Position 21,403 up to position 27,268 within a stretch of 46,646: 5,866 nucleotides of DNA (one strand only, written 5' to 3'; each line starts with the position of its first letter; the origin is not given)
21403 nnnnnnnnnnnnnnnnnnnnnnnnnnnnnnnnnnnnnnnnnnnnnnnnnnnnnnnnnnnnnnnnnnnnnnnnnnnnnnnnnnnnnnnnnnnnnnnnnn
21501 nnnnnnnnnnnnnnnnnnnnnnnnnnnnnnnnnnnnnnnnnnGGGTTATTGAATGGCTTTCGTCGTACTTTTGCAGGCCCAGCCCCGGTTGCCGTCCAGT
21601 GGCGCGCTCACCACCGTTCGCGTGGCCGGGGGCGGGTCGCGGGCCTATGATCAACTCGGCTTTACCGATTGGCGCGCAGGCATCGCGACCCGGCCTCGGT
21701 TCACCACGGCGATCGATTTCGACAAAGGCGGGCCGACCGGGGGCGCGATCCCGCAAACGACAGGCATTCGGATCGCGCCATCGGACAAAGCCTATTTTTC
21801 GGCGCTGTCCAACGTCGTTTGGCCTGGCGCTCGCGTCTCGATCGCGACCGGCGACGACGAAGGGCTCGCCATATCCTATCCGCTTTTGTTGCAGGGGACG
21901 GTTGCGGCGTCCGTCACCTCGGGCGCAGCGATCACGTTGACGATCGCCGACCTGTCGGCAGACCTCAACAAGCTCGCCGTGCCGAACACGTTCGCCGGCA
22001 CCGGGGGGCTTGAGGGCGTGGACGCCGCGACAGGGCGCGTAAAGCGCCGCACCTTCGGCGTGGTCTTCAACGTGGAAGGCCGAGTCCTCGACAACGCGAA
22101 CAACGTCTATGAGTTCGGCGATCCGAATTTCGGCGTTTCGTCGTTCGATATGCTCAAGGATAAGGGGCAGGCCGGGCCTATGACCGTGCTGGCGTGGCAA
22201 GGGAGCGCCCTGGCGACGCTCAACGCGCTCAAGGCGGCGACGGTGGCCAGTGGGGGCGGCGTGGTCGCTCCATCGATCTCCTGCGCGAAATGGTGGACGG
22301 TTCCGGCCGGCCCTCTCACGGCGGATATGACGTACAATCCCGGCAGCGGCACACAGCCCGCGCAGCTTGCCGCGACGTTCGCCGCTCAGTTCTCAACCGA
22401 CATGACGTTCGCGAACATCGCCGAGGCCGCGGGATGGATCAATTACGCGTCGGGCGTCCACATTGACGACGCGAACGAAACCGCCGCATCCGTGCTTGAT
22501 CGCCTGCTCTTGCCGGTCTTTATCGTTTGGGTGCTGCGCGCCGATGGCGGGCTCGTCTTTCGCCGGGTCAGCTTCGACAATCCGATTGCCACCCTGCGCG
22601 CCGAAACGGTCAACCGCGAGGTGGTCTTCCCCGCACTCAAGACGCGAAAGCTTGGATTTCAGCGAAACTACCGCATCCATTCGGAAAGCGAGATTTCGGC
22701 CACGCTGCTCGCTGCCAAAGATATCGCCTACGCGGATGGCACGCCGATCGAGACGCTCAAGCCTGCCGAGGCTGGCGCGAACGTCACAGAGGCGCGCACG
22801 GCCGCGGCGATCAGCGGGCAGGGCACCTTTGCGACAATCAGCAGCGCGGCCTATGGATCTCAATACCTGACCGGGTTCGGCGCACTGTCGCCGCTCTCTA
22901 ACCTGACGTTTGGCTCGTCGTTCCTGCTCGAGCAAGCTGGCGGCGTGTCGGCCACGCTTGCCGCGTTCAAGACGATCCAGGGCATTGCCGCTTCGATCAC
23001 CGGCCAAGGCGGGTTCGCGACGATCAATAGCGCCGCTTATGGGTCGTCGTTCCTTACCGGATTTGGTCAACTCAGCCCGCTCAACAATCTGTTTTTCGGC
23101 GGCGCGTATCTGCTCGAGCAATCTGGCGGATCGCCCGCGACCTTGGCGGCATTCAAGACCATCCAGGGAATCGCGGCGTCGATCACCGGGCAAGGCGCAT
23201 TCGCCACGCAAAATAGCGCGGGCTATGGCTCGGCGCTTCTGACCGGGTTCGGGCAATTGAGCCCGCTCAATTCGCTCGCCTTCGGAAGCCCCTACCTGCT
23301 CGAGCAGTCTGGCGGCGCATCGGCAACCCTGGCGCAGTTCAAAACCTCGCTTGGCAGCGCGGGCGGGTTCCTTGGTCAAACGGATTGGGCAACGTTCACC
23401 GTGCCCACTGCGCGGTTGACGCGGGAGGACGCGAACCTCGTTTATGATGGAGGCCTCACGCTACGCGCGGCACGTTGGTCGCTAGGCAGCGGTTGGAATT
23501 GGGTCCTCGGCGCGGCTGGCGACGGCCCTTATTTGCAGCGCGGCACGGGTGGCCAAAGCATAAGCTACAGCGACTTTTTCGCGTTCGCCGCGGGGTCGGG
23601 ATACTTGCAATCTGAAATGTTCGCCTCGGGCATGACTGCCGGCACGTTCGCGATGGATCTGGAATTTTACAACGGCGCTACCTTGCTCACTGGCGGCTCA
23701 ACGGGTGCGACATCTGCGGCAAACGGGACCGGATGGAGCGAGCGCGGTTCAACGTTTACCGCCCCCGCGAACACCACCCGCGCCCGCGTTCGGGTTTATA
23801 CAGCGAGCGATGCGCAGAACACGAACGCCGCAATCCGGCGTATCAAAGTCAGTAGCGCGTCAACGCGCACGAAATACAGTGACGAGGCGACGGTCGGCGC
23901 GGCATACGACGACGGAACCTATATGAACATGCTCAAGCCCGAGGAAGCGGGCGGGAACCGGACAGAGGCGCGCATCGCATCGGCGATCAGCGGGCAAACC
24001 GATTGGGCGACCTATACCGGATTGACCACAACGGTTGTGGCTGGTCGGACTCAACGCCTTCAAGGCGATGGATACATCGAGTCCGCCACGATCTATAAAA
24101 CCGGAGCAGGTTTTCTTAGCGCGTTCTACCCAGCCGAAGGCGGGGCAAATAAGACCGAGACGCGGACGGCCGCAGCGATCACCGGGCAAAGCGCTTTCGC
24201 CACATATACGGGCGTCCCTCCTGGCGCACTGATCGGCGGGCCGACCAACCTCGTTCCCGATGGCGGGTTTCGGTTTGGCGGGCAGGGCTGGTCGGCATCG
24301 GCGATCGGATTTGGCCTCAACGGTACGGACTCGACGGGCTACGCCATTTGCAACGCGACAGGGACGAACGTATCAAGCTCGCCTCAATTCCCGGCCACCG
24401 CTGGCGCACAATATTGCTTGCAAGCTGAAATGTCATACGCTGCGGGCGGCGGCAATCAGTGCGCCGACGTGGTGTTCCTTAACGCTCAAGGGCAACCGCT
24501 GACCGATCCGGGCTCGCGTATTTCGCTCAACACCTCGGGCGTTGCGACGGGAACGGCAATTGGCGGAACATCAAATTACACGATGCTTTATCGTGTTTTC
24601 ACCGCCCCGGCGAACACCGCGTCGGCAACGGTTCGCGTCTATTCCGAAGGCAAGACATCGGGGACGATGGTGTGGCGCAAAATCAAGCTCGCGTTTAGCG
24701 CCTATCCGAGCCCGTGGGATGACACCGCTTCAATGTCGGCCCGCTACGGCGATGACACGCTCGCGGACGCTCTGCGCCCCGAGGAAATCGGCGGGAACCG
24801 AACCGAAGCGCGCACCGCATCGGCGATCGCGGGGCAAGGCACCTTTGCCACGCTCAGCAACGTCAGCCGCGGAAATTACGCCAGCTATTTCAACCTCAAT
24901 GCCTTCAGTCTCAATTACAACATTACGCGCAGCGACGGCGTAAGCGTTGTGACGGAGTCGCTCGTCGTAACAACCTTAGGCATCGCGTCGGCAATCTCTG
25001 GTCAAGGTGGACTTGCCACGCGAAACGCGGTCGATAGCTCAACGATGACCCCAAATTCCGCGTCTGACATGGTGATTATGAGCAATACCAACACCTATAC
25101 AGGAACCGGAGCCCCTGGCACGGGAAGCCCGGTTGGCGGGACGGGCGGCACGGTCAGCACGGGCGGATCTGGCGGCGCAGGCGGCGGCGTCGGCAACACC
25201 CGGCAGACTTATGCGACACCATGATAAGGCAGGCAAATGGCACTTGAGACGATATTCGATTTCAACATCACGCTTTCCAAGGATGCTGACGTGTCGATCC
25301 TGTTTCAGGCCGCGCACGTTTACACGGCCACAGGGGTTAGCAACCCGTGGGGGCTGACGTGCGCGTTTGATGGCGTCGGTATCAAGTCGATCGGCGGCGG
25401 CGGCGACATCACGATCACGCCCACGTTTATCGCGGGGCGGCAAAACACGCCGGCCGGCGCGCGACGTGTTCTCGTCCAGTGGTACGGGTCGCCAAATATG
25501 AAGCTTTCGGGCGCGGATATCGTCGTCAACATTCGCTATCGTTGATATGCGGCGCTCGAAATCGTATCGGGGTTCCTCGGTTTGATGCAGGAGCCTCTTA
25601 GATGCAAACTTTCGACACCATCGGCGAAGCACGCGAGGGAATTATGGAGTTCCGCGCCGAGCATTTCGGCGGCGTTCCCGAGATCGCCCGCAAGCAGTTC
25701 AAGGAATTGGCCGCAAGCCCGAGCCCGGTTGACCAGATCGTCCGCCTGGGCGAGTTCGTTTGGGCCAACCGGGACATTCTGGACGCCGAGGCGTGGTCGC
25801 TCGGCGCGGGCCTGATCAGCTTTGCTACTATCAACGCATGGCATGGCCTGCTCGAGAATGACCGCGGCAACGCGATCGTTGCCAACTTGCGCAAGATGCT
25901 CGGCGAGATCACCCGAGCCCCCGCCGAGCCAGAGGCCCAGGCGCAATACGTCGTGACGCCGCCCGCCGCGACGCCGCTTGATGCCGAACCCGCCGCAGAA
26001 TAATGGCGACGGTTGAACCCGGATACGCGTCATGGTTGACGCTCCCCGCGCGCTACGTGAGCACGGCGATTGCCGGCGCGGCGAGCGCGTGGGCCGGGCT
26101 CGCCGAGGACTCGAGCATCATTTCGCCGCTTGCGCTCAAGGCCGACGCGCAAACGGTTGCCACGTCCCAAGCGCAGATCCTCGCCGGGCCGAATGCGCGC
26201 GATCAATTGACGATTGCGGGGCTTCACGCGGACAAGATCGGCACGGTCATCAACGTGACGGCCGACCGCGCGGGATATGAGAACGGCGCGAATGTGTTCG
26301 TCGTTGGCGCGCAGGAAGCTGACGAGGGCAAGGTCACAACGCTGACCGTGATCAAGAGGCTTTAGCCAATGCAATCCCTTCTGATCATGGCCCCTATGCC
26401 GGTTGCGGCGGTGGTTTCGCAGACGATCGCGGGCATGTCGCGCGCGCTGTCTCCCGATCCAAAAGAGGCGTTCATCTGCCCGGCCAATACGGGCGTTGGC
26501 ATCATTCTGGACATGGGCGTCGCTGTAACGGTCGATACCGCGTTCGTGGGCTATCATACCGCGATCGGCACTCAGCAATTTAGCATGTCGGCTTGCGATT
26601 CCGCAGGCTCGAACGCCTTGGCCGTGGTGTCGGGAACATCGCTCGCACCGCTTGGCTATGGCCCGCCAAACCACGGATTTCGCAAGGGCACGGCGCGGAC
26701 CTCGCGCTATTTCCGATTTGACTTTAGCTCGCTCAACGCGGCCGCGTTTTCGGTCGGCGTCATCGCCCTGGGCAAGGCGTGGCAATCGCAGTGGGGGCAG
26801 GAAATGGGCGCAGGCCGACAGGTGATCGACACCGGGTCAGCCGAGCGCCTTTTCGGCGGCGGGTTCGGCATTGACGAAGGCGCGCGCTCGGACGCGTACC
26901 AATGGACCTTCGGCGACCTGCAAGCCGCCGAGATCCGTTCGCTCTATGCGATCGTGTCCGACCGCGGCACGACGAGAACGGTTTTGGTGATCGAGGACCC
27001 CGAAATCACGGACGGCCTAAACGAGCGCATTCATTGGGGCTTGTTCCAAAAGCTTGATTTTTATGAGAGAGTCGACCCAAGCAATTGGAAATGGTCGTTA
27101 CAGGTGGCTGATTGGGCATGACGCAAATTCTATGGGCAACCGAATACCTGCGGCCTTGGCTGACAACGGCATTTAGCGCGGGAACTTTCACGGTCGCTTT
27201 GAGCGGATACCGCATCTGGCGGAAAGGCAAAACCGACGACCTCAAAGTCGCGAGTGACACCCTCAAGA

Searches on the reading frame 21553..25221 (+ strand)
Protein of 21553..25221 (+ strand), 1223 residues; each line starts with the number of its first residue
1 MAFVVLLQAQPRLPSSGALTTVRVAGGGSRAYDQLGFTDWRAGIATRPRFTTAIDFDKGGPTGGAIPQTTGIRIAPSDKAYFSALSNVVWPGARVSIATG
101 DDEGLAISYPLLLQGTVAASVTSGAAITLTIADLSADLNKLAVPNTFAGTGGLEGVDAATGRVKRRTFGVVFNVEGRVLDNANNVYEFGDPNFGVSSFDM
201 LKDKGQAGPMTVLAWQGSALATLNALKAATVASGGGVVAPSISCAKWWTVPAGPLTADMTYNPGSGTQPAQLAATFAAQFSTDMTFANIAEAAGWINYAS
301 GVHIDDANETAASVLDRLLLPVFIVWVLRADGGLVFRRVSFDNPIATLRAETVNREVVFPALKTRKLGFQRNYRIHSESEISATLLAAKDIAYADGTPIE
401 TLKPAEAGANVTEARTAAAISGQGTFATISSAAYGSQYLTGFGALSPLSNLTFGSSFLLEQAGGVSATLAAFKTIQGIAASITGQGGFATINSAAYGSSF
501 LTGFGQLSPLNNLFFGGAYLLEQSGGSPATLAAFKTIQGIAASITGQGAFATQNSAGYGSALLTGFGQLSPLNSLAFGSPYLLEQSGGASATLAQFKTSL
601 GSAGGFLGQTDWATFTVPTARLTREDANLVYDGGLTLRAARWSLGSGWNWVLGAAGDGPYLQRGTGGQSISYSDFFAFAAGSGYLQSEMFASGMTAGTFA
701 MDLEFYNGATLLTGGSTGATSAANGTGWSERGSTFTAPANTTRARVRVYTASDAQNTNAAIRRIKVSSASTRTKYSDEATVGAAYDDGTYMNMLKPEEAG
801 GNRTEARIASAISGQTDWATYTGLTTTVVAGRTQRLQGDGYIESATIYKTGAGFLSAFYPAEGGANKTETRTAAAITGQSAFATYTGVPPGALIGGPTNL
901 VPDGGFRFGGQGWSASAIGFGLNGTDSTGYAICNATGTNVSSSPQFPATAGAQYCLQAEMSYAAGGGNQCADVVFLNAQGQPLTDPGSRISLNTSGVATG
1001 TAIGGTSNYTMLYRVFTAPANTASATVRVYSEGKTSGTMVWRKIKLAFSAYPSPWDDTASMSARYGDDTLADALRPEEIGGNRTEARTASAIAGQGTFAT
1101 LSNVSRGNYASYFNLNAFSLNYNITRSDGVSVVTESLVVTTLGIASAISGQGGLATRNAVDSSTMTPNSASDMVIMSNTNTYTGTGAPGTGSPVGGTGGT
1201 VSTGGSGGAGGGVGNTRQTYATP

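Call 8: search_protein_families(library=phrogs, proteins=[window:21553-25221:+], max_evalue=0.00001)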
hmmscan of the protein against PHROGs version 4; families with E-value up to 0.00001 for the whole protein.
window:21553-25221:+ (1223 aa): 1 family
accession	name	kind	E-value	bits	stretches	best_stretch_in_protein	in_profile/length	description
phrog_8917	-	unknown function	1.1e-28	101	1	5-409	89-508/613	-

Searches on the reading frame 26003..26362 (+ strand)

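Call 53: search_protein_families(library=phrogs, proteins=[window:26003-26362:+], max_evalue=0.001)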
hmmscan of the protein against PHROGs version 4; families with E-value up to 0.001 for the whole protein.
window:26003-26362:+ (120 aa): 1 family
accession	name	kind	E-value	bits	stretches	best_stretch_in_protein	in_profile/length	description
phrog_8917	-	unknown function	7.3e-06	25.7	1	10-117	498-608/613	-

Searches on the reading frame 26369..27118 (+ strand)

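Call 53: search_protein_families(library=phrogs, proteins=[window:26369-27118:+], max_evalue=0.001)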
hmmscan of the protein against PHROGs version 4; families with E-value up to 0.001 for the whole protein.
window:26369-27118:+ (250 aa): 1 family
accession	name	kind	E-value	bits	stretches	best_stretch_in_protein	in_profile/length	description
phrog_8610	-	unknown function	6.3e-07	29.8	1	110-229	125-248/270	-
